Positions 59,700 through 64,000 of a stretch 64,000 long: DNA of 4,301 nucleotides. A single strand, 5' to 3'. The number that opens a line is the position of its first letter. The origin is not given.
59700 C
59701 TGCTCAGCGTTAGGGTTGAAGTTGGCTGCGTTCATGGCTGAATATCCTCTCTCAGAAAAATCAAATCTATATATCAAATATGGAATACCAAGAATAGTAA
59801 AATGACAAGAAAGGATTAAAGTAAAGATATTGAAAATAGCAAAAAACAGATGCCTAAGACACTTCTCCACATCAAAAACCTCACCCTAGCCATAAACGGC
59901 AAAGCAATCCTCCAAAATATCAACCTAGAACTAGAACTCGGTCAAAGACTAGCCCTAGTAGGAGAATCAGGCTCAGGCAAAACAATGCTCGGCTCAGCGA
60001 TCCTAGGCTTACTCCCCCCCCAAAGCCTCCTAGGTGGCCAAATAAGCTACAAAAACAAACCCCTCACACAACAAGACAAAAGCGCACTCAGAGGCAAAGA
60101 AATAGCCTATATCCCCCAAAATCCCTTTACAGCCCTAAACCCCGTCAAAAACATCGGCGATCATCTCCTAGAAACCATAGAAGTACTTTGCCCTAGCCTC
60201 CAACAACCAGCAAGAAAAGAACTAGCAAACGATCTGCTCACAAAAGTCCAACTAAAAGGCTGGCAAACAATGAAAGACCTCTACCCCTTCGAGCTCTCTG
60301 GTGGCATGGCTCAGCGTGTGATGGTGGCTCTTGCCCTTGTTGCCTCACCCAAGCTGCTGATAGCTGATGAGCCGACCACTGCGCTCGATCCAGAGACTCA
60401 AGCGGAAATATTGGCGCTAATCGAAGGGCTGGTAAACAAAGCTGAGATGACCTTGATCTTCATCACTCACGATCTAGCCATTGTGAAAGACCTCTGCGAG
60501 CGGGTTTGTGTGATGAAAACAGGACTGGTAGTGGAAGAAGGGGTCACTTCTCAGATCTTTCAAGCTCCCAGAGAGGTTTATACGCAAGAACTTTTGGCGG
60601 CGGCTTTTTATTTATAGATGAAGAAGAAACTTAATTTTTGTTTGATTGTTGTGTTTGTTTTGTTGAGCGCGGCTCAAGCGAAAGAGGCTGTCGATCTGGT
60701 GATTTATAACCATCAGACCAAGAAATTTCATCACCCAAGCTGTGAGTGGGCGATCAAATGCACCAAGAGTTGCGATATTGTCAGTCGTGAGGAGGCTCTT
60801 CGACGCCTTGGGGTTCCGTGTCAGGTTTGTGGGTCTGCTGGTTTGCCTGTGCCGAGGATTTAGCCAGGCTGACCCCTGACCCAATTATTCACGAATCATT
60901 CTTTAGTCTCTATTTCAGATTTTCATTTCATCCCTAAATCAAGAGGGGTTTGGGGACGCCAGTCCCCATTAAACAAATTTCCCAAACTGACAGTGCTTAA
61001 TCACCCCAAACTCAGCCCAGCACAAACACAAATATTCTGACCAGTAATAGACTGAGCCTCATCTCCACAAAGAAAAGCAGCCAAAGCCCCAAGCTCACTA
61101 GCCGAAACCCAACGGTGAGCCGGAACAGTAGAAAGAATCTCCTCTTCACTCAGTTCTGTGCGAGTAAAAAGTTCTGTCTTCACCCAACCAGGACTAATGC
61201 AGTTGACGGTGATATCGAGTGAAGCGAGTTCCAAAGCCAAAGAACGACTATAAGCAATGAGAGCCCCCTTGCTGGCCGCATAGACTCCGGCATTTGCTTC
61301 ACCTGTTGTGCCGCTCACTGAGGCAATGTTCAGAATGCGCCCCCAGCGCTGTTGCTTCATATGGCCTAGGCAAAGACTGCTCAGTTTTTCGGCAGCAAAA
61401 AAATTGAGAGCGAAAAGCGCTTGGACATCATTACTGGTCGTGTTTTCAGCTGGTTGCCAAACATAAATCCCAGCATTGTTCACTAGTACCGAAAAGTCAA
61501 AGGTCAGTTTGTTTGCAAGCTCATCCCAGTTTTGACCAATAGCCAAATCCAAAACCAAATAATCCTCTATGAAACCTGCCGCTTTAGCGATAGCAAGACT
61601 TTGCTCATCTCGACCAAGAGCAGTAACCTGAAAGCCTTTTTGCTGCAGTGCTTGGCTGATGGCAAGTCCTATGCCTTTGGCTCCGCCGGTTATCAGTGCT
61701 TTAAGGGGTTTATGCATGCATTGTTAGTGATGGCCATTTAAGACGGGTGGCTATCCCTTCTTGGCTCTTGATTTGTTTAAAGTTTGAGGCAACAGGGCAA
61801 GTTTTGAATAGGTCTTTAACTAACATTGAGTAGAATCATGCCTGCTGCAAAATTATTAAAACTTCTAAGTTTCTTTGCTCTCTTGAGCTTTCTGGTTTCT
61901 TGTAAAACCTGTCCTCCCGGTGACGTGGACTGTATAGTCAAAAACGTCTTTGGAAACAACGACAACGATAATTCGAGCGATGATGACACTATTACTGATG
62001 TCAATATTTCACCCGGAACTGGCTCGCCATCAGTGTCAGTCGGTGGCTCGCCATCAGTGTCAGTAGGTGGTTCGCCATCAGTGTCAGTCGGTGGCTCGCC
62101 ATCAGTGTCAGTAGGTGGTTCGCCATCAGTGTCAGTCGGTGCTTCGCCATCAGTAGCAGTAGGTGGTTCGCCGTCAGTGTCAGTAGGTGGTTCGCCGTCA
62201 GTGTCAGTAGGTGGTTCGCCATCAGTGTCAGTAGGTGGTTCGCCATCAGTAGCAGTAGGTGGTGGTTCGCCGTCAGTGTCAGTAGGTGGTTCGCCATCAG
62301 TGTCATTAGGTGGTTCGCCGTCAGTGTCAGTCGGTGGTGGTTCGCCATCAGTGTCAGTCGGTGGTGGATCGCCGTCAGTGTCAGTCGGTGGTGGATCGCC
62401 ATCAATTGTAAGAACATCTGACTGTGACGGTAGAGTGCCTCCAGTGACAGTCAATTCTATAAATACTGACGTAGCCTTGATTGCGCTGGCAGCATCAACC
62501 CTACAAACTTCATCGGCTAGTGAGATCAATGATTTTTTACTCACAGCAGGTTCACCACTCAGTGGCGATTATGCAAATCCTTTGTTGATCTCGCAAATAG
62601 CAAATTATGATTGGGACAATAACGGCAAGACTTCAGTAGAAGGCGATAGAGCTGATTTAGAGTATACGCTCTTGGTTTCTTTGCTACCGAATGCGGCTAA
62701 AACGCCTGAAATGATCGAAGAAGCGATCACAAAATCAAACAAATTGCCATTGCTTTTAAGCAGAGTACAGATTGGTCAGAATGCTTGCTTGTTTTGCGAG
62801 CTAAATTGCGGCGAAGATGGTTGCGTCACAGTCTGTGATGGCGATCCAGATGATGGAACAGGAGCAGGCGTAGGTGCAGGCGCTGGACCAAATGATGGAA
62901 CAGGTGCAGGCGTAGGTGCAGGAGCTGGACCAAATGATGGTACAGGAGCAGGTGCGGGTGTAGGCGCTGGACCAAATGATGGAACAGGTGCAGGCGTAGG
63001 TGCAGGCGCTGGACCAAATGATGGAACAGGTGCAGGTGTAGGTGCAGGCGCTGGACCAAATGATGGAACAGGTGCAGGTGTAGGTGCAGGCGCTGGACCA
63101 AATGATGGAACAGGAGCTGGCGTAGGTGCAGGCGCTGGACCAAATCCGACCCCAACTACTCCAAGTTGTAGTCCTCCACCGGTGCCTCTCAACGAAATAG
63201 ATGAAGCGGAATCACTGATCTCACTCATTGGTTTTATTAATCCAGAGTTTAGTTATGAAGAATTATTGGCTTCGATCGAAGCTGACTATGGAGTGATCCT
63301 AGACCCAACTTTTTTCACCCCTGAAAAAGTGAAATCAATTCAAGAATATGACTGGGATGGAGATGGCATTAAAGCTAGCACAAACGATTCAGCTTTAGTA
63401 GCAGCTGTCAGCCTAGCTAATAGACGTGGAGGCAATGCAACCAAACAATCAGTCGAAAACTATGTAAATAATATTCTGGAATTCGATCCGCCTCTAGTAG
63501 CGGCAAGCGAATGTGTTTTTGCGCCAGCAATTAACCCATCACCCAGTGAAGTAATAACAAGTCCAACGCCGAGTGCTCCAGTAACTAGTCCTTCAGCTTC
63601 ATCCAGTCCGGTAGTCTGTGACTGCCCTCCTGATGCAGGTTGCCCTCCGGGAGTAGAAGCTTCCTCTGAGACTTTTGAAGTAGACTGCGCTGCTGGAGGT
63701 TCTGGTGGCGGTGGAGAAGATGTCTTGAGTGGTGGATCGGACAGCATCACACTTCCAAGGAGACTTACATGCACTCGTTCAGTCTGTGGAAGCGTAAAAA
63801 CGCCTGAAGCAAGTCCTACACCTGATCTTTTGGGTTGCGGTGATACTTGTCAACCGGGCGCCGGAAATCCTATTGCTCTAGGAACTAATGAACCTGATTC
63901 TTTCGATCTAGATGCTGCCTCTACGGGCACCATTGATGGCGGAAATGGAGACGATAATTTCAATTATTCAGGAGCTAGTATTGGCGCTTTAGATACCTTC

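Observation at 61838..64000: Giant plus-strand repeat lipoprotein hidden behind spurious antisense ORFs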

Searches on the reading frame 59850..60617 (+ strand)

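Call 11: search_protein_families(library=pfam, proteins=[window:59850-60617:+], max_evalue=0.001)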
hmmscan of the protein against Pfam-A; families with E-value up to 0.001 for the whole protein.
window:59850-60617:+ (255 aa): 4 families
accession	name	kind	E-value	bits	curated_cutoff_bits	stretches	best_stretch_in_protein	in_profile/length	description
PF00005.33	ABC_tran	-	3e-29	102.8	25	1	21-177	1-137/137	ABC transporter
PF13304.12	AAA_21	-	2.1e-07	31.7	27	1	143-212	232-303/304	AAA domain, putative AbiEii toxin, Type IV TA system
PF13401.12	AAA_22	-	2.7e-05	24.9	27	1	34-205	8-121/130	AAA domain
PF02463.25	SMC_N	-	0.00015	21.7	40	0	34-215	27-205/220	RecF/RecN/SMC N terminal domain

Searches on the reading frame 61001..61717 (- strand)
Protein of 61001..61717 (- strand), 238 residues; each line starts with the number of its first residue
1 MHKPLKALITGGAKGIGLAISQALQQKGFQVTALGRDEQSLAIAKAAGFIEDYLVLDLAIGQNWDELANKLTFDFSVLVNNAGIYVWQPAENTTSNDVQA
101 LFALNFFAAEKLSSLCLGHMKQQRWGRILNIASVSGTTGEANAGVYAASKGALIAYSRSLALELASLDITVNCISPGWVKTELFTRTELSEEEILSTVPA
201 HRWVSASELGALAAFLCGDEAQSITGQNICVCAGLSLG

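Call 9: find_encoding_contigs(protein=window:61001-61717:-, flank=10000, max_places=6)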
Protein window:61001-61717:- (238 aa): no gene with exactly this product is on record in the collection.

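Call 11: search_protein_families(library=pfam, proteins=[window:61001-61717:-], max_evalue=0.001)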
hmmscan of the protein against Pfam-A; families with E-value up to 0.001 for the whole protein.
window:61001-61717:- (238 aa): 4 families
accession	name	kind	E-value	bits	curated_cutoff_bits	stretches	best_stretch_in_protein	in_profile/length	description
PF13561.12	adh_short_C2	-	3.4e-43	148.4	27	1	13-236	3-236/236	Enoyl-(Acyl carrier protein) reductase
PF00106.31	adh_short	-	9.1e-42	143.2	26.6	1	7-187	3-190/195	short chain dehydrogenase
PF08659.16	KR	-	5.4e-06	26.9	22.6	1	8-170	4-176/180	KR domain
PF23441.1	SDR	-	0.00019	21.3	27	0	128-189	146-203/258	SDR-like rossmann domain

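Call 24: find_related_loci(query=window:61001-61717:-, collection=metagenome_contigs, flank=10000)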
Query window:61001-61717:- (238 aa) in metagenome_contigs; peptide patterns used: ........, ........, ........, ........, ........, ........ (x = any residue, [..] = any of these).
90 stretches matched a pattern; 4 encode a relative of the query (tblastn E <= 1e-3); 4 distinct loci.
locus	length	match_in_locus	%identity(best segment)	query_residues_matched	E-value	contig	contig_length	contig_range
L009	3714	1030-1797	32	1-234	2e-35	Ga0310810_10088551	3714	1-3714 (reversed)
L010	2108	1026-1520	38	74-236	2e-32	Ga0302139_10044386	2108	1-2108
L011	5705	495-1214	31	7-237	8e-29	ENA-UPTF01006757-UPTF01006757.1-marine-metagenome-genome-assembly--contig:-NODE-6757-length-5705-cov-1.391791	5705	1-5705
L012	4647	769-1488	32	7-237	8e-27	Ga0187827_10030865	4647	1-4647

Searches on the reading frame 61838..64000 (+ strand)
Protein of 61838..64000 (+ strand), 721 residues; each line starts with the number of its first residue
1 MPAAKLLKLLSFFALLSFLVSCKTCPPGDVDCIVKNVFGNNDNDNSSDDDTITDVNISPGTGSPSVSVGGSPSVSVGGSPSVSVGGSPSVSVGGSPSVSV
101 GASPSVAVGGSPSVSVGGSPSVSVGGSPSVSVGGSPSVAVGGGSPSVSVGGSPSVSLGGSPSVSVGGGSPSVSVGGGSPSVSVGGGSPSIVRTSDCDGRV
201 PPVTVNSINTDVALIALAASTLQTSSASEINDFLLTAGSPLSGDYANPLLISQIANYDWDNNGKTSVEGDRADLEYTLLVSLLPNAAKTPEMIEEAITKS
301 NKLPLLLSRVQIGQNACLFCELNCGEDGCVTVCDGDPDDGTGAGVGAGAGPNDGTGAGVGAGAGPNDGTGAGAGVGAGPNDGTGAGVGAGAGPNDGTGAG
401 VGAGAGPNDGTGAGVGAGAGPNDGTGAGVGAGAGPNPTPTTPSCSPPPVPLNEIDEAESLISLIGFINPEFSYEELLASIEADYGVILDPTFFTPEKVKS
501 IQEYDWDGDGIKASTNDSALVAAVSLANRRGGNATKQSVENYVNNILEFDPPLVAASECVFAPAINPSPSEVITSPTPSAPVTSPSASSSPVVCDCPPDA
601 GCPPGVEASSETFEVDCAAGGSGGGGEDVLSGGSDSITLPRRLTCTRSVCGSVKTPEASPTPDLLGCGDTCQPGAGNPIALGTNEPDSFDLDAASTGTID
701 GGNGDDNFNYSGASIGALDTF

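Call 7: search_protein_families(library=pfam, proteins=[window:61838-64000:+], max_evalue=1)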
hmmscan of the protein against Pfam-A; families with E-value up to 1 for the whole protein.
window:61838-64000:+ (721 aa): 1 family
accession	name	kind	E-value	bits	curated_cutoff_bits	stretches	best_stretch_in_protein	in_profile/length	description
PF22178.3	Gp5_trimer_C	-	0.00056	20.5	30.9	1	67-122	55-110/112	Bacteriophage T4 gp5 C-terminal trimerisation domain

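Call 8: search_protein_families(library=ncbifam, proteins=[window:61838-64000:+], max_evalue=1)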
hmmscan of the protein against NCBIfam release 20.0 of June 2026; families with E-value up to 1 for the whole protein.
window:61838-64000:+ (721 aa): 0 families

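Call 26: search_solved_structures(query=window:61838-64000:+, max_evalue=1, show_alignments=2)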
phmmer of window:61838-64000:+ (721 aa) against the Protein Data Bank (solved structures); distinct sequences matched with E-value up to 1: 19.
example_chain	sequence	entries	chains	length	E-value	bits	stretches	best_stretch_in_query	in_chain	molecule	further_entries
9f4a_BB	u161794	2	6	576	0.0071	18.1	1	66-168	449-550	Baseplate central spike protein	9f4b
5t2a_AR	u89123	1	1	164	0.019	16.7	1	79-128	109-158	eS21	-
8kea_D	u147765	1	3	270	0.035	15.8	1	56-161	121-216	central spike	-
9gtr_q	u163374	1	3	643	0.035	15.8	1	42-138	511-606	Gp5/Type VI secretion system Vgr protein OB-fold domain-containing protein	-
5vj4_A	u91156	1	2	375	0.049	15.3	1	356-432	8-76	Uncharacterized protein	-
6p20_A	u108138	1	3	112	0.064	14.9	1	60-158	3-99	Baseplate central spike complex protein gp5,PHIKZ164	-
7ung_D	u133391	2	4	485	0.072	14.7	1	363-437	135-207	Sperm-associated antigen 8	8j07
4osd_A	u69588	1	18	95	0.08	14.6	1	60-139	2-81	Tail-associated lysozyme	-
4ku0_A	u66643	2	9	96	0.092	14.4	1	60-140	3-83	Tail-associated lysozyme | Baseplate central spike complex protein gp5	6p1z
4jiw_A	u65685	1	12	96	0.1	14.3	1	60-139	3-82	Tail-associated lysozyme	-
6p22_A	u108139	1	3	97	0.1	14.2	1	60-139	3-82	CHIMERA OF CENTRAL SPIKE PROTEINS GP5 FROM PHAGE T4 AND PVC8 FROM PVC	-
1k28_A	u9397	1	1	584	0.12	14.1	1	61-135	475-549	TAIL-ASSOCIATED LYSOZYME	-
1wth_A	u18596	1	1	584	0.12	14.1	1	61-135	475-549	Tail-associated lysozyme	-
2z6b_A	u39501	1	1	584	0.12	14.1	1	61-135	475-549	Tail-associated lysozyme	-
4jj2_A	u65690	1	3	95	0.15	13.7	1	66-137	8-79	Tail-associated lysozyme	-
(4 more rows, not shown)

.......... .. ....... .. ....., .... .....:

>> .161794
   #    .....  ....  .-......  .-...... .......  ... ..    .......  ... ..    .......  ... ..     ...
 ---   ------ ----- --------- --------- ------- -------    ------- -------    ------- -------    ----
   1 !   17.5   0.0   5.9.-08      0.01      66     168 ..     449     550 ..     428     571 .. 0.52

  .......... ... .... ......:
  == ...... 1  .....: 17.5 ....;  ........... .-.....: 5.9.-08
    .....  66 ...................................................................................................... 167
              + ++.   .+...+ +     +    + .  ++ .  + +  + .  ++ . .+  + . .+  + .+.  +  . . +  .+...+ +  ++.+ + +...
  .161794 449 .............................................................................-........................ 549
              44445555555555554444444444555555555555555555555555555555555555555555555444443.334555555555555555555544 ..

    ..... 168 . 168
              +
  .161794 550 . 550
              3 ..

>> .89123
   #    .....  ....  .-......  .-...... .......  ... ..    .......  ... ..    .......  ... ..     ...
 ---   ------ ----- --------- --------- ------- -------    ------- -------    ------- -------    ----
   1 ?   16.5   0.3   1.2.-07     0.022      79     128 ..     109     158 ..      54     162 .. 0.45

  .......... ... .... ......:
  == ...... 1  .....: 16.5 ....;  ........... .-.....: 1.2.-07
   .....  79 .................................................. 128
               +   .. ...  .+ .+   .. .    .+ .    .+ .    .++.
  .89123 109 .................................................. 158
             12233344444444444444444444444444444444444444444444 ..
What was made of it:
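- On gp5/VgrG C-terminal beta-helix (PF22178): PDB E-values are 0.007 or worse (call 26).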

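Call 27: search_protein_families(library=phrogs, proteins=[window:61838-64000:+], max_evalue=0.1)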
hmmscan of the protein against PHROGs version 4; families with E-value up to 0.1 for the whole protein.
window:61838-64000:+ (721 aa): 2 families
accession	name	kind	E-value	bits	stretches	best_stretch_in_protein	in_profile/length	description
phrog_430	-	tail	0.002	17.6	1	65-207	394-496/868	baseplate hub subunit and tail lysozyme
phrog_9992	-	tail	0.0064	17.1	1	49-153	107-208/228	baseplate assembly protein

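Call 40: search_protein_representatives(protein=window:61838-64000:+)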
Query: 721 residues. Proteins with E-value up to 0.001 (for the whole library): 1003; up to 1e-10: 63; up to 1e-30: 3. The best 150 are listed.
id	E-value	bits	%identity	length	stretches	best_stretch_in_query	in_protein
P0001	0.0e+00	1527.3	83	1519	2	1-721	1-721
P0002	7.2e-173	593.4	48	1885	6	1-417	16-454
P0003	5.0e-40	154.2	32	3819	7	61-162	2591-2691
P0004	1.1e-25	106.7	50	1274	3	73-186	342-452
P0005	4.0e-24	101.6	58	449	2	40-163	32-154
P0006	8.3e-22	93.9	38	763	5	71-194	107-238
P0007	1.2e-18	83.5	24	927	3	66-168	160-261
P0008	2.1e-18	82.7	46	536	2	12-142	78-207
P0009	1.0e-17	80.4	45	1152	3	64-183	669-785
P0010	3.7e-17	78.6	31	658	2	61-221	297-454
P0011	4.8e-17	78.2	52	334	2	62-137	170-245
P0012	7.4e-17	77.6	34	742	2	15-167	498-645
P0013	1.2e-16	76.9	46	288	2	63-167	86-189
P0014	2.0e-16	76.2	35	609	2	60-187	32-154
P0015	5.5e-16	74.7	49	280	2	63-166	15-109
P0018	1.7e-15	73.1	38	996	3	659-721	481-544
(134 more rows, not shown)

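Call 42: search_protein_families(library=pfam, proteins=[P0001, P0002, P0018], max_evalue=0.1)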
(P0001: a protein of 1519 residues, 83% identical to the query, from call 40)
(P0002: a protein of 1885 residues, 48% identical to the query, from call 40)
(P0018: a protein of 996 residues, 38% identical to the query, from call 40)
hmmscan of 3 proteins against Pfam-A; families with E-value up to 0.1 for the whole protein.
P0001 (1519 aa): 1 family
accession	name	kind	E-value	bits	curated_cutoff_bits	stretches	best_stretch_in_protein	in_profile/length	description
PF22178.3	Gp5_trimer_C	-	0.00028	21.4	30.9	2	67-131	47-111/112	Bacteriophage T4 gp5 C-terminal trimerisation domain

P0002 (1885 aa): 0 families

P0018 (996 aa): 0 families
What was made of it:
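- On gp5/VgrG C-terminal beta-helix (PF22178): 20.5 and 21.4 bits against a cut-off of 30.9 (calls 7, 42).
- Weak but repeated hits of the array to this fold: Pfam Gp5_trimer_C at E 2.8e-4 to 5.6e-4 (calls 7, 42); PDB gp5, VgrG and central-spike chains at E 0.007-0.16 (call 26); PHROG baseplate hub at E 0.002 (call 27).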

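Call 43: find_encoding_contigs(protein=P0001, flank=10000)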
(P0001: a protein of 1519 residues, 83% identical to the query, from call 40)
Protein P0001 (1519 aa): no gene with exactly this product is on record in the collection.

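Call 45: find_encoding_contigs(protein=P0002, flank=10000)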
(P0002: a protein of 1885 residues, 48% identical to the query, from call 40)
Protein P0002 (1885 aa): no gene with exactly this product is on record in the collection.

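Call 46: find_encoding_contigs(protein=P0018, flank=10000)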
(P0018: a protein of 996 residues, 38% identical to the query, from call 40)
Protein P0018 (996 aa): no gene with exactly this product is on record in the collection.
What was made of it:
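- Tried and rejected: Exact-product look-ups of the neighbouring SDR, P0001, P0002 and P0018 (calls 9, 43, 45, 46).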

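Call 47: predict_structure(protein=window:61838-64000:+)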
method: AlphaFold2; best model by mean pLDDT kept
length: 721 residues; sequences in the alignment: 1
mean_pLDDT: 38.5   pTM: 0.22
mean pLDDT of the five models: 38.5, 33.2, 32.8, 32.8, 29.6
residues with pLDDT >= 90: 0; 70-90: 4; 50-70: 79; < 50: 638
segments of 3 or more residues with pLDDT < 50: 39-175, 177-225, 227-493, 528-531, 547-721
pLDDT, mean of each block of 10 residues (from residue 1): 56 67 63 60 44 34 29 30 31 31 28 34 35 37 40 41 42 41 35 30 36 36 43 44 40 39 37 40 39 43 34 34 33 31 33 35 38 40 44 44 45 44 40 34 33 35 38 42 36 53 60 52 53 60 53 33 29 31 29 29 30 30 35 35 27 29 30 32 31 33 34 31 29
secondary structure, 60 per line:
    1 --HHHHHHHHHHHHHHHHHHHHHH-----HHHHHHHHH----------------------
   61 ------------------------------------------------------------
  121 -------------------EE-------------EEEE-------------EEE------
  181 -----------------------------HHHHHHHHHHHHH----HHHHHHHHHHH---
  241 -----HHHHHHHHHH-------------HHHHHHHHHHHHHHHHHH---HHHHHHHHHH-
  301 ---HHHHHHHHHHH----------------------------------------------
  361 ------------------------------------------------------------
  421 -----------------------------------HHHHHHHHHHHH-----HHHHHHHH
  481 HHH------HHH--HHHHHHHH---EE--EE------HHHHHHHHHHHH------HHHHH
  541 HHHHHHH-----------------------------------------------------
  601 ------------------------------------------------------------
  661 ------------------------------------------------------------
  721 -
elements in order (helices of 4 or more, strands of 3 or more residues): H3-24 H30-38 E155-158 E172-174 H210-222 H227-237 H246-255 H269-286 H290-299 H304-314 H456-467 H473-483 H495-502 H518-529 H536-547
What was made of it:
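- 62423..62788 (+): DWD module 1 (aa 196-317). It is Cys-bracketed and helical, with the loop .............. at 62606-62647. Helices predicted on both sides of the loop (call 47).
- AF2 gives pLDDT ~30 and coil for the arrays (call 47). AF2 gives coil at pLDDT ~30 (call 47).
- Tried and rejected: Structure: single-sequence AF2 of the 721-aa fragment was uninformative (pLDDT 38.5, call 47).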

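Call 62: list_cluster_members(proteins=[P0001, P0002, P0018])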
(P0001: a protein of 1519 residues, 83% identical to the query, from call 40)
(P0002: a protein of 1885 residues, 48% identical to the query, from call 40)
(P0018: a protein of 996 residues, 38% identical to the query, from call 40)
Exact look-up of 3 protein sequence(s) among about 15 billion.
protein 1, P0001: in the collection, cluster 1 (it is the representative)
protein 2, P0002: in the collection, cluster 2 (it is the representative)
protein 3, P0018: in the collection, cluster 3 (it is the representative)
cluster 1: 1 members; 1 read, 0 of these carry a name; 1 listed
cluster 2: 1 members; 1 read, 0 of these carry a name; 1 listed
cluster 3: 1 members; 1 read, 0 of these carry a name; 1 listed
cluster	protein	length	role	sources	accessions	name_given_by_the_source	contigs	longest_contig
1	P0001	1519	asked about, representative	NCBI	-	-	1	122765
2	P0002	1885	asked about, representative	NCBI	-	-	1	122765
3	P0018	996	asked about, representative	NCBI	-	-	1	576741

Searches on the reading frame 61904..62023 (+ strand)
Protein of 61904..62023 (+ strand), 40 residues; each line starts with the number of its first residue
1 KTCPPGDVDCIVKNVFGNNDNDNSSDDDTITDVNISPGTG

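Call 39: search_protein_families(library=pfam, proteins=[window:61904-62023:+], max_evalue=10)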
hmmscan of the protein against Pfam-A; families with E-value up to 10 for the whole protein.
seq(40 aa): 0 families
